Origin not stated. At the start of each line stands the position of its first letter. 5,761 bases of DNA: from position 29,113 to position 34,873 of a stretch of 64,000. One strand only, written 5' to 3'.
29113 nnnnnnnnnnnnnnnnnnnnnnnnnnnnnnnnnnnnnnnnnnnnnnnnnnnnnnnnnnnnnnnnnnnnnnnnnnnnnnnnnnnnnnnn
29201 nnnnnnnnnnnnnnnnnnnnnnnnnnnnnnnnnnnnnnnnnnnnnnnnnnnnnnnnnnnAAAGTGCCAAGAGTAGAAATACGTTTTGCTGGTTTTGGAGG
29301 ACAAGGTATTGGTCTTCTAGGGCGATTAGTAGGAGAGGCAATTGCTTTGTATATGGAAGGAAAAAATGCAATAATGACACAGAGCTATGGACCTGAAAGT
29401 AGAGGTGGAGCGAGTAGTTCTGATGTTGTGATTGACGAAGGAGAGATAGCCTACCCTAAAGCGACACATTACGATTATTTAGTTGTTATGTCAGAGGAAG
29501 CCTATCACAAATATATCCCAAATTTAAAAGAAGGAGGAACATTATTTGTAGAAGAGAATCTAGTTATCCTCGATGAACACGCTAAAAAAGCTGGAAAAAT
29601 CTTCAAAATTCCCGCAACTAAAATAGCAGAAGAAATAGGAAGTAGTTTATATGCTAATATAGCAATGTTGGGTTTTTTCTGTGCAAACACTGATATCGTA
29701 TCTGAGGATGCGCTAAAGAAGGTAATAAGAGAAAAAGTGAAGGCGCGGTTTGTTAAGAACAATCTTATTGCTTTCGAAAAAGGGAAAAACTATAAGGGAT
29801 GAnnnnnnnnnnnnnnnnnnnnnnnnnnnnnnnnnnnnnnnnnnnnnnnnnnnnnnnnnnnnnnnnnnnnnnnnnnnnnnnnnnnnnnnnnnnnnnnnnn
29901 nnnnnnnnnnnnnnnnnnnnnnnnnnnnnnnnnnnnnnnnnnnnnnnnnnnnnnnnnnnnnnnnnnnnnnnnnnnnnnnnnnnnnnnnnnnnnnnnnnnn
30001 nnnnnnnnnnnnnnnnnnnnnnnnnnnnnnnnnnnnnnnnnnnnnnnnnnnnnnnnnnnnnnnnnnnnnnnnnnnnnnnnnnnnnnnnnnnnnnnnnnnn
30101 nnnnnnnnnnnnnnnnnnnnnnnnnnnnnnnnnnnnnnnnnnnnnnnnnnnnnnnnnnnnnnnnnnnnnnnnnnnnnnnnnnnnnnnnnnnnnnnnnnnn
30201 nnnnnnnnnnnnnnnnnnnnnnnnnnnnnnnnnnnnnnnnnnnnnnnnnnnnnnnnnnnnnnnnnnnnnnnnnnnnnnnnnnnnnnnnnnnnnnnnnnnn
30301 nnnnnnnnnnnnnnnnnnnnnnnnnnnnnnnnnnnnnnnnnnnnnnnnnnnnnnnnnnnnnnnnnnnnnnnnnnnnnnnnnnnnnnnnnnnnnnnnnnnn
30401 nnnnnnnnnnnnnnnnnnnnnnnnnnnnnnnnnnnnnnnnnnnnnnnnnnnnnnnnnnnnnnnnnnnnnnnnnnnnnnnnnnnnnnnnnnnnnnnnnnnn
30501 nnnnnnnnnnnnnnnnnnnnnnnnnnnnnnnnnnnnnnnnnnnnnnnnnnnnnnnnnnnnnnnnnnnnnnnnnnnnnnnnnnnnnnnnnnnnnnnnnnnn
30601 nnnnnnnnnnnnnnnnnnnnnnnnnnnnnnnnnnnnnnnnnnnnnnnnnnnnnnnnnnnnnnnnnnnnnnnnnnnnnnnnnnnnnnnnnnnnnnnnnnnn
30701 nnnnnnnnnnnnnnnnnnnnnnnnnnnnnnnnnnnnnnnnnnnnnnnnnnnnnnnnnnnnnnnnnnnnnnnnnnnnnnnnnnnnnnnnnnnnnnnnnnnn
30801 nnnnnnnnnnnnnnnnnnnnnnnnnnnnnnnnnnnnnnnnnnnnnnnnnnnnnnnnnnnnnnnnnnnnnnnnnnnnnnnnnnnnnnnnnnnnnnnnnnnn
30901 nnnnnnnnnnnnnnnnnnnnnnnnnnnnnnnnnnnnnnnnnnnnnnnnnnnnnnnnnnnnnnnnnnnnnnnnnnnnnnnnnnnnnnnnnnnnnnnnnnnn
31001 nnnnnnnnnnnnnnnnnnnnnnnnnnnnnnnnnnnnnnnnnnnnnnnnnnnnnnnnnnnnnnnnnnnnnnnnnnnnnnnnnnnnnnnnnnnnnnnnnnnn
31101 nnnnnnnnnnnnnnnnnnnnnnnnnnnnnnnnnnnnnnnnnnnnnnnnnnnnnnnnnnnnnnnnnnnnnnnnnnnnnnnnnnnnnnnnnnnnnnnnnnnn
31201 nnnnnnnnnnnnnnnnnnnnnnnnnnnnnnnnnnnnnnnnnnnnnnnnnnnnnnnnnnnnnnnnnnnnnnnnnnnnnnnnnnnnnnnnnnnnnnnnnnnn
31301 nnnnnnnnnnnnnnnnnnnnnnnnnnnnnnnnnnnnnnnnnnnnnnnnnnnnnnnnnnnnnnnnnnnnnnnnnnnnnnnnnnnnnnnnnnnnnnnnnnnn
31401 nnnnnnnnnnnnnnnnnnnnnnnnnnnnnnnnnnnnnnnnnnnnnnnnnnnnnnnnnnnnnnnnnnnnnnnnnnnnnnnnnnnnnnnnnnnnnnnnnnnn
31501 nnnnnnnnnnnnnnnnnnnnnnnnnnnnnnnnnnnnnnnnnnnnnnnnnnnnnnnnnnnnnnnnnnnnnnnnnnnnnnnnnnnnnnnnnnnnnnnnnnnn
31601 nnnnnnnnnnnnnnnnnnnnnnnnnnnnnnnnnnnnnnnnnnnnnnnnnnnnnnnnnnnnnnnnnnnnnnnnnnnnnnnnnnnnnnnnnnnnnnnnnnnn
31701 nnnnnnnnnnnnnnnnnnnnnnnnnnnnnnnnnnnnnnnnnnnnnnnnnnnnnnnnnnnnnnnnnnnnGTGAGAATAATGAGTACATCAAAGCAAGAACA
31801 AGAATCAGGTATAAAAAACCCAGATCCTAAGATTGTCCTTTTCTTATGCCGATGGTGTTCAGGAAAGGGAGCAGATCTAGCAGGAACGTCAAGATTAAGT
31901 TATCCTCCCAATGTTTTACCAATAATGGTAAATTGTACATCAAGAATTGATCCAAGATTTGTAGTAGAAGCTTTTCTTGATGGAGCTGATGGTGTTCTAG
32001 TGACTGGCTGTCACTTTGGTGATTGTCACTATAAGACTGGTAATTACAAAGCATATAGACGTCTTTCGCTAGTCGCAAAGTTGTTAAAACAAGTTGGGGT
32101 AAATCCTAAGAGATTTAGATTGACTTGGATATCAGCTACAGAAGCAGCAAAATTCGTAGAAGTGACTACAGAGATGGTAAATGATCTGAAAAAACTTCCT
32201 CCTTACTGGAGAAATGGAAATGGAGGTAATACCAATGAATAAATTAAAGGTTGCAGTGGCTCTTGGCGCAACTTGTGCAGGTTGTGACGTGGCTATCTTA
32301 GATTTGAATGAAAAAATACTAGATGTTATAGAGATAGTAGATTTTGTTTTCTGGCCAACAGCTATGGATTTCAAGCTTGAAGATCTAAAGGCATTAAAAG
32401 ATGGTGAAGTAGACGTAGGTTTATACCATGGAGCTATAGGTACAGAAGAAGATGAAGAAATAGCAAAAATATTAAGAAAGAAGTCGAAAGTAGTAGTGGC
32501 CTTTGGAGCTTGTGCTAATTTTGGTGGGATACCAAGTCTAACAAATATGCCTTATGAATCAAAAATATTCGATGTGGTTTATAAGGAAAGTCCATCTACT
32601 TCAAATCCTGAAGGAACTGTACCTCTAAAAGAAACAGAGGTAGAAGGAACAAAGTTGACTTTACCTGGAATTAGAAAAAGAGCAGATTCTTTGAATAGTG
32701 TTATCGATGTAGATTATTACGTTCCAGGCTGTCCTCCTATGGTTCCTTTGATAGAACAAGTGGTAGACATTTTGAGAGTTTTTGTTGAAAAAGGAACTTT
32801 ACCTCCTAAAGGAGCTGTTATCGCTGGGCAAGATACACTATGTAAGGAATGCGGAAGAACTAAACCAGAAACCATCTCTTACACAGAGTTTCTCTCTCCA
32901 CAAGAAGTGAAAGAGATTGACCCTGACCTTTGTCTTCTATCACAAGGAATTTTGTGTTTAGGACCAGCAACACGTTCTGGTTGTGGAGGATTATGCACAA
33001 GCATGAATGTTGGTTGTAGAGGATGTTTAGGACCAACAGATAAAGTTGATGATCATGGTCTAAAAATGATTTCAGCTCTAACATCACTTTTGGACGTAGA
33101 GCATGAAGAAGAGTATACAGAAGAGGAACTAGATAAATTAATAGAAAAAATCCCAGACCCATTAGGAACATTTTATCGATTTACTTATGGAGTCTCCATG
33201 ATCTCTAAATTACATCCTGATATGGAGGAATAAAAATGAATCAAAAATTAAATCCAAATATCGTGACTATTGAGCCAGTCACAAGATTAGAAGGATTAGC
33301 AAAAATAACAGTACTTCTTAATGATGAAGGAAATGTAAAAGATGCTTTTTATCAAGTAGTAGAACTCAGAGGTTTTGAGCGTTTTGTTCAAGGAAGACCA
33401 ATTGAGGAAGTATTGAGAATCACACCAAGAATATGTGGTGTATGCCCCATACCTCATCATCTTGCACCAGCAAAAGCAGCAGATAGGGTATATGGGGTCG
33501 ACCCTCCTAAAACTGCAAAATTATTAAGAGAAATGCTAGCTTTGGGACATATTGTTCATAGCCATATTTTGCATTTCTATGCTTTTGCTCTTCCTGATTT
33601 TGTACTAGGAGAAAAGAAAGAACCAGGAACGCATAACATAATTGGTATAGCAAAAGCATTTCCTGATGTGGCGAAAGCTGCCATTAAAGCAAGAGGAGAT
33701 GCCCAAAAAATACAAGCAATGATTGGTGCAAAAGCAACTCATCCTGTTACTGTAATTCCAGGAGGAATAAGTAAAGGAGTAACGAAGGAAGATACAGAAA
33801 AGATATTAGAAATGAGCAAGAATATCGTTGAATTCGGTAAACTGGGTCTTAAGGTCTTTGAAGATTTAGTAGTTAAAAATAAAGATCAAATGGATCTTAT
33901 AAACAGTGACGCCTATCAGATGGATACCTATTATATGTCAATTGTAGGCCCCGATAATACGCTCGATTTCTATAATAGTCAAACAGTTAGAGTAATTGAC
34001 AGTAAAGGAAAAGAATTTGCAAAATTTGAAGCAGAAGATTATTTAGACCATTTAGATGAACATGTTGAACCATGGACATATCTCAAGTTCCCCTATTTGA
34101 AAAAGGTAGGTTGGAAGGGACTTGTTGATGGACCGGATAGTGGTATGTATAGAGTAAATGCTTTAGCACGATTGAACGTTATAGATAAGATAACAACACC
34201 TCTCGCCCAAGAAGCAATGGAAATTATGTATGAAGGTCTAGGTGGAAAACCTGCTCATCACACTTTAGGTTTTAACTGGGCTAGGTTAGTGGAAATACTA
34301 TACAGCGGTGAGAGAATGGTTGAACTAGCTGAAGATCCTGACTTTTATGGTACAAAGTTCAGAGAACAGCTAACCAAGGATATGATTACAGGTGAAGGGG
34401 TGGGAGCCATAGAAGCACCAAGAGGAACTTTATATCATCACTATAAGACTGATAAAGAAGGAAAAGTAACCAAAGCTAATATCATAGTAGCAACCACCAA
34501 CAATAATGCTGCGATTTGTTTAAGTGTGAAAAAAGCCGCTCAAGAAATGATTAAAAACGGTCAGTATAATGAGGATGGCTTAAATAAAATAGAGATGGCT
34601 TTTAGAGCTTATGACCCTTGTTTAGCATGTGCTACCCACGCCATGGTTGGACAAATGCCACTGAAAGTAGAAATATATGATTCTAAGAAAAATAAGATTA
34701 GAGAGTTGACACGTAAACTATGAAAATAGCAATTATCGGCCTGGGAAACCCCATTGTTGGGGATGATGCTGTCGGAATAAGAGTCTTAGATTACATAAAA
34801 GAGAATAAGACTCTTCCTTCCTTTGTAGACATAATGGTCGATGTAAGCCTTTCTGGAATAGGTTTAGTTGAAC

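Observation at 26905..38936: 12-kb, 13-gene translationally coupled redox supercluster: 2-oxoacid:Fd oxidoreductase, HdrA, MvhDGA, protease, HdrCB, fumarate-reductase-like FeS and flavoprotein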

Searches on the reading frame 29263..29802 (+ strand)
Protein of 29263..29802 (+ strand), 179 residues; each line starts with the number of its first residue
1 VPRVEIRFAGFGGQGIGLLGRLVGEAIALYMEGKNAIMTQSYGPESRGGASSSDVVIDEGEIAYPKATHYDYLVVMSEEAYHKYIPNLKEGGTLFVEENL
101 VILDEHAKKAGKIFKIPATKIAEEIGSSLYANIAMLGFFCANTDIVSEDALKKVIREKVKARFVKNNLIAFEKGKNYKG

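Call 4: search_protein_families(library=pfam, proteins=[window:29263-29802:+], max_evalue=0.001)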
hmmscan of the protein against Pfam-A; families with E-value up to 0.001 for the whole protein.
window:29263-29802:+ (179 aa): 1 family
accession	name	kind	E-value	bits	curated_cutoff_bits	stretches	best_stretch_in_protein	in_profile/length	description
PF01558.24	POR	-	1.7e-37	129.7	27.4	1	12-174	1-171/173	Pyruvate ferredoxin/flavodoxin oxidoreductase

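Call 9: search_protein_families(library=ncbifam, proteins=[window:29263-29802:+], max_evalue=0.00001)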
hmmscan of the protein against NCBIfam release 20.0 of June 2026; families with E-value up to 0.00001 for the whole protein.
window:29263-29802:+ (179 aa): 21 families
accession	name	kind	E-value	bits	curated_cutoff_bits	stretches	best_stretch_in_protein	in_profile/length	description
NF006323.0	PRK08537.1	equivalog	1.4e-56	190.8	235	1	3-177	2-177/181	2-oxoacid:ferredoxin oxidoreductase subunit gamma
NF006211.0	PRK08338.1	equivalog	1.4e-28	99.5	239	1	5-175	2-165/170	2-oxoacid:ferredoxin oxidoreductase subunit gamma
NF006275.0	PRK08441.1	equivalog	1.9e-27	96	216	1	4-177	3-177/185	2-oxoglutarate-acceptor oxidoreductase subunit OorC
TIGR03710.1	OAFO_sf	subfamily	2.5e-22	79.2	482.75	1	4-177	2-172/561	2-oxoacid:acceptor oxidoreductase subunit alpha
TIGR02175.1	PorC_KorC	subfamily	7.1e-20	71.5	81.1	1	4-174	2-171/177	2-oxoacid:acceptor oxidoreductase, gamma subunit, pyruvate/2-ketoisovalerate family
NF006321.0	PRK08534.1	equivalog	6.7e-17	61.8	225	1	4-174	2-173/181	pyruvate ferredoxin oxidoreductase subunit gamma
NF005325.0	PRK06853.1-5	equivalog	1.7e-16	60.6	230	1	103-177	117-190/192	indolepyruvate oxidoreductase subunit beta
NF005323.0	PRK06853.1-3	equivalog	2.6e-15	56.9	238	1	102-176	120-193/197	indolepyruvate oxidoreductase subunit beta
NF040683.1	PorC_Meth_Thtga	equivalog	3.1e-15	56.4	270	1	4-174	2-169/177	pyruvate synthase subunit PorC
TIGR03334.1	IOR_beta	equivalog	2.7e-14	53.5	205.8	1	103-175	115-188/189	indolepyruvate ferredoxin oxidoreductase subunit beta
NF045762.1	PhenlGlyoxDHPadE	equivalog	1.7e-13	50.8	300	1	4-175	2-176/187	NADH-dependent phenylglyoxylate dehydrogenase subunit gamma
NF005322.0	PRK06853.1-2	equivalog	7.3e-13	48.7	237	1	104-176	120-191/197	indolepyruvate oxidoreductase subunit beta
NF004916.0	PRK06274.1-2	equivalog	4.6e-11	43.1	227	1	9-174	8-172/178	indolepyruvate oxidoreductase subunit beta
NF010632.0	PRK14029.1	equivalog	1.9e-10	40.7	335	1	4-170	2-172/185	pyruvate/ketoisovalerate ferredoxin oxidoreductase subunit gamma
NF005328.0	PRK06853.2-2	equivalog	5.8e-10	39.2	240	1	1-163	1-176/192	indolepyruvate oxidoreductase subunit beta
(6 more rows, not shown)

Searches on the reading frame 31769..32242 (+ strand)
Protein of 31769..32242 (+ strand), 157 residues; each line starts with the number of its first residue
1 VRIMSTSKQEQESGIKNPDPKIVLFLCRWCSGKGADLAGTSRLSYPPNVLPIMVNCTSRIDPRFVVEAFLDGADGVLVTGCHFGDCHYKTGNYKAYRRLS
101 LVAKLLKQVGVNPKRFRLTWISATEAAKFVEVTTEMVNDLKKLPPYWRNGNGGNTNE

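Call 4: search_protein_families(library=pfam, proteins=[window:31769-32242:+], max_evalue=0.001)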
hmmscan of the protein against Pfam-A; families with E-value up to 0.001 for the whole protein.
window:31769-32242:+ (157 aa): 1 family
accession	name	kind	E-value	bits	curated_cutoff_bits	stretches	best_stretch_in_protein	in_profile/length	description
PF02662.21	FlpD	-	1.9e-49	167.2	22.3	1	22-143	1-122/123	Methyl-viologen-reducing hydrogenase, delta subunit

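Call 9: search_protein_families(library=ncbifam, proteins=[window:31778-32242:+], max_evalue=0.00001)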
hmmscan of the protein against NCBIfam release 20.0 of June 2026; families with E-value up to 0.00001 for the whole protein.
window:31778-32242:+ (154 aa): 3 families
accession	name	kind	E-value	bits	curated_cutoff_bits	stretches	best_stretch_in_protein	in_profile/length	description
NF040770.1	hetero_SS_HdrA2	exception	6.7e-47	160.1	1100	1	11-142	642-773/777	CoB-CoM heterodisulfide reductase HdrA2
NF045873.1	F420_non_VhuD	exception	9.6e-35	119.6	215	1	16-142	1-127/132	F420-non-reducing hydrogenase iron-sulfur subunit VhuD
NF041891.1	hdrA_Methbact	equivalog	1.8e-07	29.7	1300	1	16-119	643-740/762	ferredoxin:CoB-CoM heterodisulfide reductase subunit HdrA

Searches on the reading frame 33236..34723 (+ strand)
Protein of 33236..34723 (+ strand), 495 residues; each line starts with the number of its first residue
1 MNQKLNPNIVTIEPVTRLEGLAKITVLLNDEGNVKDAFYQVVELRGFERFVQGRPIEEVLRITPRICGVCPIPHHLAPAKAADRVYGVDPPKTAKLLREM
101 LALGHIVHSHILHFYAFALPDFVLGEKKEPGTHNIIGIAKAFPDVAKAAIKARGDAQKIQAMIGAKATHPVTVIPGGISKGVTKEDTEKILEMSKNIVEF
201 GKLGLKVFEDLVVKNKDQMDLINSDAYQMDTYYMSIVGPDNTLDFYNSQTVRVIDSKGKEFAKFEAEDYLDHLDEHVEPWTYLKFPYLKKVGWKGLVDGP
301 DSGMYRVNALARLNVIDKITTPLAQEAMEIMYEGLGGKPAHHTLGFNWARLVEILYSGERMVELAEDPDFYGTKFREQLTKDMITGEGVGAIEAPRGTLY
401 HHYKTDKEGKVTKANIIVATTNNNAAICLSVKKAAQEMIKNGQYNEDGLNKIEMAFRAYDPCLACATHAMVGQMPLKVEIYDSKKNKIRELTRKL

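Call 4: search_protein_families(library=pfam, proteins=[window:33236-34723:+], max_evalue=0.001)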
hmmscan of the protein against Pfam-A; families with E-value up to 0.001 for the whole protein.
window:33236-34723:+ (495 aa): 1 family
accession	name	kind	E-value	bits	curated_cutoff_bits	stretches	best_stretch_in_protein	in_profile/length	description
PF00374.24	NiFeSe_Hases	-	7.8e-38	131.1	25.8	2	45-123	1-79/508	Nickel-dependent hydrogenase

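Call 8: find_encoding_contigs(protein=window:33236-34723:+, flank=10000, max_places=8)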
Protein window:33236-34723:+ (495 aa): no gene with exactly this product is on record in the collection.

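Call 9: search_protein_families(library=ncbifam, proteins=[window:33236-34723:+], max_evalue=0.00001)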
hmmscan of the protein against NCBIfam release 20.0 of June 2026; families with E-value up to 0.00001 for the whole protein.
window:33236-34723:+ (495 aa): 10 families
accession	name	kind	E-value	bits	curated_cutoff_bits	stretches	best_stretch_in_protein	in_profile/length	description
NF041785.2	VhuA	equivalog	7.7e-120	400.2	800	1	10-440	4-418/418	F420-non-reducing hydrogenase Vhu subunit A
NF040828.1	sulfhyd_ShyA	equivalog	3.5e-54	184.3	700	2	9-228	2-214/415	NAD(P)-dependent hydrogenase/sulfhydrogenase 2 subunit alpha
TIGR03295.1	frhA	equivalog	1.5e-48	165.8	392.5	2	8-201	3-185/412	coenzyme F420 hydrogenase subunit alpha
NF033181.1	NiFeSe_hydrog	equivalog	2.9e-47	161.7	600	2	10-126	4-119/507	nickel-dependent hydrogenase large subunit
NF040832.1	sulfhyd_HydA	equivalog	1.8e-41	142.7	880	1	10-469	5-423/426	NADPH-dependent hydrogenase/sulfhydrogenase 1 subunit alpha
NF045518.1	H2_NiFeSe_large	exception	1e-40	140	780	2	10-200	4-201/485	NiFeSe hydrogenase large subunit HysA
NF007778.0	PRK10467.1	equivalog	3.1e-27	95.1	969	1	10-123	5-117/567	hydrogenase 2 large subunit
NF007550.0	PRK10170.1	equivalog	6.2e-22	77.7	1101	1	11-122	20-131/597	Ni/Fe-hydrogenase large subunit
NF041786.2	VhuU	equivalog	4.5e-10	39.2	70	1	445-478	4-37/45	F420-non-reducing hydrogenase selenoprotein subunit VhuU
NF004739.1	PRK06075.1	equivalog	2.9e-06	26.3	360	0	45-118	39-112/384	NADH-quinone oxidoreductase subunit D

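Call 47: search_solved_structures(query=window:33236-34723:+, max_evalue=1e-10, show_alignments=1)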
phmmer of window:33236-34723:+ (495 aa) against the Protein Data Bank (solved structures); distinct sequences matched with E-value up to 1e-10: 67 (the best 60 are shown).
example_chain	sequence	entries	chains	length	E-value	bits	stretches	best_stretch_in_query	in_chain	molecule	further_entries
5odc_F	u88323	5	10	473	1.1e-118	400.3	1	11-488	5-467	Methyl-viologen reducing hydrogenase subunit A | Methyl-viologen reducing hydrogenase, subunit A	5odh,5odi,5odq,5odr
9sw2_F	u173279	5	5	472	2.9e-114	385.7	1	10-489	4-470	F420-non-reducing hydrogenase subunit A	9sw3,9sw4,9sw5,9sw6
9sfi_g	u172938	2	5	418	3.2e-110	372.4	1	10-438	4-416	Coenzyme F420-reducing hydrogenase, alpha subunit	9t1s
7t2r_D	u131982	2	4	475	9.8e-109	367.5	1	11-493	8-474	NiFe hydrogenase large subunit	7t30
5xf9_D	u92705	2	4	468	1.1e-92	314.5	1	10-468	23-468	NAD-reducing hydrogenase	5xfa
9nez_D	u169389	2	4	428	2.6e-33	118.8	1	10-469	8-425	Sulfhydrogenase 1 subunit alpha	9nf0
6qgt_A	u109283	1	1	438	2.8e-33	118.6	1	8-205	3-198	F420-reducing hydrogenase, subunit alpha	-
6qgr_A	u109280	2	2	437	3.1e-33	118.5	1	9-205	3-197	Coenzyme F420 hydrogenase subunit alpha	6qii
9e15_B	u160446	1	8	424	1.1e-32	116.7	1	10-468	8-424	Sulfhydrogenase 1 subunit alpha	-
9e1j_B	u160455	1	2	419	1.2e-32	116.6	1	10-468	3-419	Sulfhydrogenase 1 subunit alpha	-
5yxy_A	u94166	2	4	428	1.3e-32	116.5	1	10-469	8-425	Cytosolic NiFe-hydrogenase, alpha subunit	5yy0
3zfs_A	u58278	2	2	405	8e-32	113.8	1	10-190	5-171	F420-REDUCING HYDROGENASE, SUBUNIT ALPHA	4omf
9r51_A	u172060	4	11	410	7e-31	110.7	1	9-204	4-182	F420-reducing [NiFe]-hydrogenase from Methanothermococcus thermolithotrophicus subunit alp | F420-reducing [NiFe]-hydrogenase from Methanothermococcus thermolit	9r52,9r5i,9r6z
5jsu_B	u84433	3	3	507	9.1e-31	110.4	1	9-190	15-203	Periplasmic [NiFeSe] hydrogenase, large subunit, selenocysteine-containing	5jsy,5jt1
4ci0_A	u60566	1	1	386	3.7e-30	108.4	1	10-190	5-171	F420-REDUCING HYDROGENASE, SUBUNIT ALPHA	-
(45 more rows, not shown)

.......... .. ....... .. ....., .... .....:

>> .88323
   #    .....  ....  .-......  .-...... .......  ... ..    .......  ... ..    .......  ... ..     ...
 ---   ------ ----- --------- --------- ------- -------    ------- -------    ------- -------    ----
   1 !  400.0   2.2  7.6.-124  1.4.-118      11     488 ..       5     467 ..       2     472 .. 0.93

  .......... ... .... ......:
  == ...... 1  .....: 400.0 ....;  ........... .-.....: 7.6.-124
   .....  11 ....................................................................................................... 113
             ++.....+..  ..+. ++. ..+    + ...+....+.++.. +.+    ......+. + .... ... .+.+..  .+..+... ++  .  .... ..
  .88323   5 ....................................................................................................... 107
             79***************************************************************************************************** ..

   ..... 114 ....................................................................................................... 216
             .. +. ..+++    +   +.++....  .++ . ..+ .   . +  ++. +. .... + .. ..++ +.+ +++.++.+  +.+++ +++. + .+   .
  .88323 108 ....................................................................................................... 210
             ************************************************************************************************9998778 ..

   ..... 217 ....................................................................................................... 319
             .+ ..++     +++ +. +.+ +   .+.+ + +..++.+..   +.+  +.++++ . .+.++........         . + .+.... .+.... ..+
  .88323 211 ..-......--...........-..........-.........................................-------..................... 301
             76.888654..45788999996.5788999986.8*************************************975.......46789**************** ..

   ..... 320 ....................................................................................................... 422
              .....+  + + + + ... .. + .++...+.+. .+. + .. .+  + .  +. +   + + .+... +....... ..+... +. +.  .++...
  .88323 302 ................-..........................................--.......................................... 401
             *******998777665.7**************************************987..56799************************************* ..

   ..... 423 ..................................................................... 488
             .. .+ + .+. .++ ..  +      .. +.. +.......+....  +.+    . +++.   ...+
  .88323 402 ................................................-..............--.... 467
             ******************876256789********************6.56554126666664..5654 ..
